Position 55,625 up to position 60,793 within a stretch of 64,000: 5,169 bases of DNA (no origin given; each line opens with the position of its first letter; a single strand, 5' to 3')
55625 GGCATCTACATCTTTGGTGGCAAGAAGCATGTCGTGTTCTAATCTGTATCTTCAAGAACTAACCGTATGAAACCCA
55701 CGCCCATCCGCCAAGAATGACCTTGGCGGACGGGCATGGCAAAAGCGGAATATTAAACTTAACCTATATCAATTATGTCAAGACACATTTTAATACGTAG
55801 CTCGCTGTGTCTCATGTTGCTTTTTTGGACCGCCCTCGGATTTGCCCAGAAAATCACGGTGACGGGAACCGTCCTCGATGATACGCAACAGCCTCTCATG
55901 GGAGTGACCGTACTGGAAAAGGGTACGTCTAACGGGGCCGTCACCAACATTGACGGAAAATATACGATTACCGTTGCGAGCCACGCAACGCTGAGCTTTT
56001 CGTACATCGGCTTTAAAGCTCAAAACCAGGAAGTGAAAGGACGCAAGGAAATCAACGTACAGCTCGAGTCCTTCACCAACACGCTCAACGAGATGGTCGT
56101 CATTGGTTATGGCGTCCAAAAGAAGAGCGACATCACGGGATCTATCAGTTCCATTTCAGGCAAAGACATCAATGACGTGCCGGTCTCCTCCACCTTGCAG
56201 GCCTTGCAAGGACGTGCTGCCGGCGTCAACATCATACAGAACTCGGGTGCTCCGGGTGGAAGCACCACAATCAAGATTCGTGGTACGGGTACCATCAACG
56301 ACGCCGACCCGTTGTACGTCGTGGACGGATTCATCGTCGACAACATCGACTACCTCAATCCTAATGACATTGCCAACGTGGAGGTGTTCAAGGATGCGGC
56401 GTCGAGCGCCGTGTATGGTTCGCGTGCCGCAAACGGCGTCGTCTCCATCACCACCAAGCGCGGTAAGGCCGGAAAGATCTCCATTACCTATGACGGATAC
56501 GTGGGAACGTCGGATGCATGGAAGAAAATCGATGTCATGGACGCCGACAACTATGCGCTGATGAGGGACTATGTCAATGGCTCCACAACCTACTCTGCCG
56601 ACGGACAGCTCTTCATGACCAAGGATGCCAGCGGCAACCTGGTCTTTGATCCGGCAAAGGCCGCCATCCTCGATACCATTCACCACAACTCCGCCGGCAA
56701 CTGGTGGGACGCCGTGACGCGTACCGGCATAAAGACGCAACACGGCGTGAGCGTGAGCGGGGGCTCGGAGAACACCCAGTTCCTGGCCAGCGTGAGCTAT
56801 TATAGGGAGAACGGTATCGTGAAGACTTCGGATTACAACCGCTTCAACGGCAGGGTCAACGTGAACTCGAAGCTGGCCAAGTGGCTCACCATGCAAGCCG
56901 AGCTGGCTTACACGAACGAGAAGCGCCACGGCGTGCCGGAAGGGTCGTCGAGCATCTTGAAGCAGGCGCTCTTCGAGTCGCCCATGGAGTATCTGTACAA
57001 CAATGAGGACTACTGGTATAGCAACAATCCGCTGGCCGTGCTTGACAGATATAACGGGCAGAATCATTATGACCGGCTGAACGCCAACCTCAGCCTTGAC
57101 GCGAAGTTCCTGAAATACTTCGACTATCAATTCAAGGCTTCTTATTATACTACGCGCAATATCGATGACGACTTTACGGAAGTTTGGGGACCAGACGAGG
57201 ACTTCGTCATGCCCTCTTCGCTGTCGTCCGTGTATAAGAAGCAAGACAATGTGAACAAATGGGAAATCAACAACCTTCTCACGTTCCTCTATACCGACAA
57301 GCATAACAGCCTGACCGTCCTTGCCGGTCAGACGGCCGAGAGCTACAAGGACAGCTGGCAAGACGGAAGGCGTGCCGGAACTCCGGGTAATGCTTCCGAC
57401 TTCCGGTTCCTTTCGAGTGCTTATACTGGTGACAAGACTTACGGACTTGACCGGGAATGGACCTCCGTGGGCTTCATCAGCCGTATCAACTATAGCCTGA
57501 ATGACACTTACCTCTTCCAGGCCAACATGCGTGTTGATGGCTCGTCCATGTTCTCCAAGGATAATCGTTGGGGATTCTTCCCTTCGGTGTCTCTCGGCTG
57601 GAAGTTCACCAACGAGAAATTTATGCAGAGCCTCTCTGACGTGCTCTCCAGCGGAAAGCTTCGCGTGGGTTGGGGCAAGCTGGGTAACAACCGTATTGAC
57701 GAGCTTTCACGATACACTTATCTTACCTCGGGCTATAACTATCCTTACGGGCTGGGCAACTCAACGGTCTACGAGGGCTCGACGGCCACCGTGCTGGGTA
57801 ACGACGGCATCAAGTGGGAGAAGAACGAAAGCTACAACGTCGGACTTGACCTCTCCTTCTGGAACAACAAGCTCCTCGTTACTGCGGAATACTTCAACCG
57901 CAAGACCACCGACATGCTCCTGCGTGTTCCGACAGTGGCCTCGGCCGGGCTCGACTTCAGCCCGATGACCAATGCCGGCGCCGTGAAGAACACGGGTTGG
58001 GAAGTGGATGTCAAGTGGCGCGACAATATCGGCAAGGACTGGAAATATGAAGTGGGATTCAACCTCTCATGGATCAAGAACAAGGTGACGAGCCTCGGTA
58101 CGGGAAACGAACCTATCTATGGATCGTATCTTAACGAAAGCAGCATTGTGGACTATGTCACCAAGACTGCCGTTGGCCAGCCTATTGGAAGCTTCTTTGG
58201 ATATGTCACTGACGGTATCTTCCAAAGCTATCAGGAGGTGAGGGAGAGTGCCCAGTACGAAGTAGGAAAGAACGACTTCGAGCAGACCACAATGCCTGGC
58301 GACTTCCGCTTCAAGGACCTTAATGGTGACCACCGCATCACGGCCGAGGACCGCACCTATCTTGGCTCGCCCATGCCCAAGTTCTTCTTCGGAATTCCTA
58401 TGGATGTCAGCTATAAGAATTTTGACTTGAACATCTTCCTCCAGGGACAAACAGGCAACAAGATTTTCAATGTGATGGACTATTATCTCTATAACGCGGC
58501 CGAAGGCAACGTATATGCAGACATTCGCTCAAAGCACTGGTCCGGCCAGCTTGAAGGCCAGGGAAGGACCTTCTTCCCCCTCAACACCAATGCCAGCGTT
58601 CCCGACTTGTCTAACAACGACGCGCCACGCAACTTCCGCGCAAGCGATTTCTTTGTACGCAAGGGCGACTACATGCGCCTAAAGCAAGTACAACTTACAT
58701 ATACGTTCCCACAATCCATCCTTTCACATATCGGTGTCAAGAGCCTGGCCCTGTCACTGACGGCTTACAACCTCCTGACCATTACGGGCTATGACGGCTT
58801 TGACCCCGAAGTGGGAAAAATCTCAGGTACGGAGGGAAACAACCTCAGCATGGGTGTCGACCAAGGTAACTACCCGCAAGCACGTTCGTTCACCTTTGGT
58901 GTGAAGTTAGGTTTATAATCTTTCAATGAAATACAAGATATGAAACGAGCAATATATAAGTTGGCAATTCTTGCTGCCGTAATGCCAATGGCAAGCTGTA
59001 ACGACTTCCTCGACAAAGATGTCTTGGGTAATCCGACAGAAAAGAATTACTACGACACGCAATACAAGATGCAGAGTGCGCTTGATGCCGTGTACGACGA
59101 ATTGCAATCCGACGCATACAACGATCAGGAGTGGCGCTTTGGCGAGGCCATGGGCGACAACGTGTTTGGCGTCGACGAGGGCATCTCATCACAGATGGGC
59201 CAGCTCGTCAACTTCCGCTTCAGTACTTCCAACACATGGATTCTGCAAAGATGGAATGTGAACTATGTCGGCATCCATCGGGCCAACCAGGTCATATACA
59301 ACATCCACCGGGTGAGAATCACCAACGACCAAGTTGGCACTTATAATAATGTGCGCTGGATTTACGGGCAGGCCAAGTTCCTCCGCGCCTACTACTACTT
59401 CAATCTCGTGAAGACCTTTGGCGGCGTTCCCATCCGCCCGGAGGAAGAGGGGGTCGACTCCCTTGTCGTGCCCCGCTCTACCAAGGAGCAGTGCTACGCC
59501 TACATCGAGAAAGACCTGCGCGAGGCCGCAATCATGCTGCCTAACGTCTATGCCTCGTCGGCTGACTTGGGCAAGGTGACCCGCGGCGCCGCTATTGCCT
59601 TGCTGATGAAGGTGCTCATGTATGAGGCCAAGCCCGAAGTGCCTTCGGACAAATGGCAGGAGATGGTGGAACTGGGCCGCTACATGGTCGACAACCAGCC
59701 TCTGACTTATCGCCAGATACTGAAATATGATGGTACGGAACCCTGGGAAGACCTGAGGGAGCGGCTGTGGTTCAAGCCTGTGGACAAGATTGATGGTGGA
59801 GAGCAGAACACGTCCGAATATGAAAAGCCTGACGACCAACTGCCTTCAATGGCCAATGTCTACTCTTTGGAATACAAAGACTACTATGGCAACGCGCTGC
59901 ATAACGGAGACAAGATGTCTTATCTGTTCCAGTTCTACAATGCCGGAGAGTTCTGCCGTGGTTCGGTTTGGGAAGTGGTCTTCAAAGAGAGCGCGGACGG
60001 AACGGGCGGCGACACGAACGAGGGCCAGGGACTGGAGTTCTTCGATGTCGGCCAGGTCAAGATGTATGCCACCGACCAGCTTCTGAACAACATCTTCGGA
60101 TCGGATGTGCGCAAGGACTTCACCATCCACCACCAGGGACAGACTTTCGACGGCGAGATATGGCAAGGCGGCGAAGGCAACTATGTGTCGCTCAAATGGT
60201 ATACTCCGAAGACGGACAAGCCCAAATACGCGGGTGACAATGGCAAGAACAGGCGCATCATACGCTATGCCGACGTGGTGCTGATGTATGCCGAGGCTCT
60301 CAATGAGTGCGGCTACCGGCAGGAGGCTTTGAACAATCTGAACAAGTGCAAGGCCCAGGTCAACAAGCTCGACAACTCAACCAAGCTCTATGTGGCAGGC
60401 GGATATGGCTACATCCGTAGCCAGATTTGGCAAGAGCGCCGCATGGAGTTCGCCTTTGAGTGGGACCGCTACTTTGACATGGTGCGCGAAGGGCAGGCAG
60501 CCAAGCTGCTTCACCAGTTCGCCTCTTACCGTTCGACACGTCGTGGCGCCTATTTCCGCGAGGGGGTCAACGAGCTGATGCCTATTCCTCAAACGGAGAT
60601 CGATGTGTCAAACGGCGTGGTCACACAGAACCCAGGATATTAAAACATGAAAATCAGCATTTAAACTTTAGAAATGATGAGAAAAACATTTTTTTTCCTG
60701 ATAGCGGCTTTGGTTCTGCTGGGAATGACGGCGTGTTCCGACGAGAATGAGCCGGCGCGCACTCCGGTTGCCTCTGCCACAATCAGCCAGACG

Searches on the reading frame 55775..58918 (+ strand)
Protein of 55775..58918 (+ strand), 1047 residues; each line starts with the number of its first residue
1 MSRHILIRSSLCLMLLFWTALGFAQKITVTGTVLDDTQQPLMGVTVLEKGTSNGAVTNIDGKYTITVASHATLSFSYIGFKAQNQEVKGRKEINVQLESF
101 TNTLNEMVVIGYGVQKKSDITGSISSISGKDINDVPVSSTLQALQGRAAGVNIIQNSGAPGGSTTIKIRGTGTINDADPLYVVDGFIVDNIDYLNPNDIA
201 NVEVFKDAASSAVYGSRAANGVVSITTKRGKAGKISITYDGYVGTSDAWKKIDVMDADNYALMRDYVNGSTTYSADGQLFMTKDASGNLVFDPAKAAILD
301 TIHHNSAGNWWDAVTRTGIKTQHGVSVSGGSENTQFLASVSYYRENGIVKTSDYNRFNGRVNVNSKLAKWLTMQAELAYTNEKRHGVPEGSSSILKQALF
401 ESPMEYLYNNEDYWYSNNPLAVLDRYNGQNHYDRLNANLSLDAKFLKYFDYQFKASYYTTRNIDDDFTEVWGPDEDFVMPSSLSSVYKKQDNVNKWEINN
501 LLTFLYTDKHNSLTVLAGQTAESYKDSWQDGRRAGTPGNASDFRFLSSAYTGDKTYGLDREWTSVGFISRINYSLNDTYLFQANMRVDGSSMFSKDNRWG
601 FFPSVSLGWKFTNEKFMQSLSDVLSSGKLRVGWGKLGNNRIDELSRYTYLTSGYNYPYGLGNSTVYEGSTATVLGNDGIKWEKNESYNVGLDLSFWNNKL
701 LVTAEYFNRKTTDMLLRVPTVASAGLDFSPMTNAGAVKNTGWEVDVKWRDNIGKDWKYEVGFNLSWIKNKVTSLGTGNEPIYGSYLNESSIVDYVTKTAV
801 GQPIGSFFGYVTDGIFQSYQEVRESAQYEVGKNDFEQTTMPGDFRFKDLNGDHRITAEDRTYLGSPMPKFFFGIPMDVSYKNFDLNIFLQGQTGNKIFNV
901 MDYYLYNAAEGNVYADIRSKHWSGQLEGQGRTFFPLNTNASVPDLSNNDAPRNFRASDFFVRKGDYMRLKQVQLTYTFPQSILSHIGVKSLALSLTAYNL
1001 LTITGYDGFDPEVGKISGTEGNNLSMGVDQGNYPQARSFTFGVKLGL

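Call 9: search_protein_families(library=pfam, proteins=[window:55775-58918:+])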
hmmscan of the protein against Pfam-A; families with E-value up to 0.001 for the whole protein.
window:55775-58918:+ (1047 aa): 5 families
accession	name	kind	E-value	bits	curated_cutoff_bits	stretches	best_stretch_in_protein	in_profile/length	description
PF07715.20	Plug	-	2.6e-20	73.4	23.9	1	117-222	2-107/107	TonB-dependent Receptor Plug Domain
PF13715.12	CarbopepD_reg_2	-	1.6e-17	63.8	32.2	1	29-109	1-88/88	CarboxypepD_reg-like domain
PF00593.30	TonB_dep_Rec_b-barrel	-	2.9e-17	64.1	27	1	411-854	40-422/436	TonB dependent receptor-like, beta-barrel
PF13620.12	CarboxypepD_reg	-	3.8e-09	37.2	32.3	1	28-95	1-79/82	Carboxypeptidase regulatory-like domain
PF02369.22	Big_1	-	0.00098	19.6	34.9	0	25-72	17-71/93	Bacterial Ig-like domain (group 1)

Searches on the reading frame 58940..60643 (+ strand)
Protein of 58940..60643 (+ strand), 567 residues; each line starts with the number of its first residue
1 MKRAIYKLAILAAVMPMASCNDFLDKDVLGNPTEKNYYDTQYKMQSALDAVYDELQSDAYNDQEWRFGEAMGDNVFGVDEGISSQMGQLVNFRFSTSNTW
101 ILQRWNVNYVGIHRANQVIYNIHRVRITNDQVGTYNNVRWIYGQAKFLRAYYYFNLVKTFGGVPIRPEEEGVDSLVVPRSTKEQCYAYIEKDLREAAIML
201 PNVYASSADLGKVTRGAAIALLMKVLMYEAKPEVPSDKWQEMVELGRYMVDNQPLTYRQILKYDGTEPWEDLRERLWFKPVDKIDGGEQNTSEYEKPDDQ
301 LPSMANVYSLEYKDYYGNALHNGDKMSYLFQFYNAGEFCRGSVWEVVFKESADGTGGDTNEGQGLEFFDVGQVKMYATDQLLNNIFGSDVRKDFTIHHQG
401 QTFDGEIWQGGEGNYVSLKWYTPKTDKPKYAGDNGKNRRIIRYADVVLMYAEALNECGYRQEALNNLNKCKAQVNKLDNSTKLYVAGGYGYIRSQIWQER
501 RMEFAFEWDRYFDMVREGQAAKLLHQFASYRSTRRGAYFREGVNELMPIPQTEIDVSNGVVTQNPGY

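Call 9: search_protein_families(library=pfam, proteins=[window:58940-60643:+])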
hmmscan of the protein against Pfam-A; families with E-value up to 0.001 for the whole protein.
window:58940-60643:+ (567 aa): 3 families
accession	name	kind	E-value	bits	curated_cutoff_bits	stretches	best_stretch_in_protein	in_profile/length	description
PF07980.17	SusD_RagB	-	1.9e-29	103.7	23.1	1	400-567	118-297/297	SusD family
PF14322.12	SusD-like_3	-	1.4e-27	97.6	27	1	22-226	1-190/191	Starch-binding associating with outer membrane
PF12771.13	SusD-like_2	-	6.8e-06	25.6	27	1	92-210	48-162/415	Starch-binding associating with outer membrane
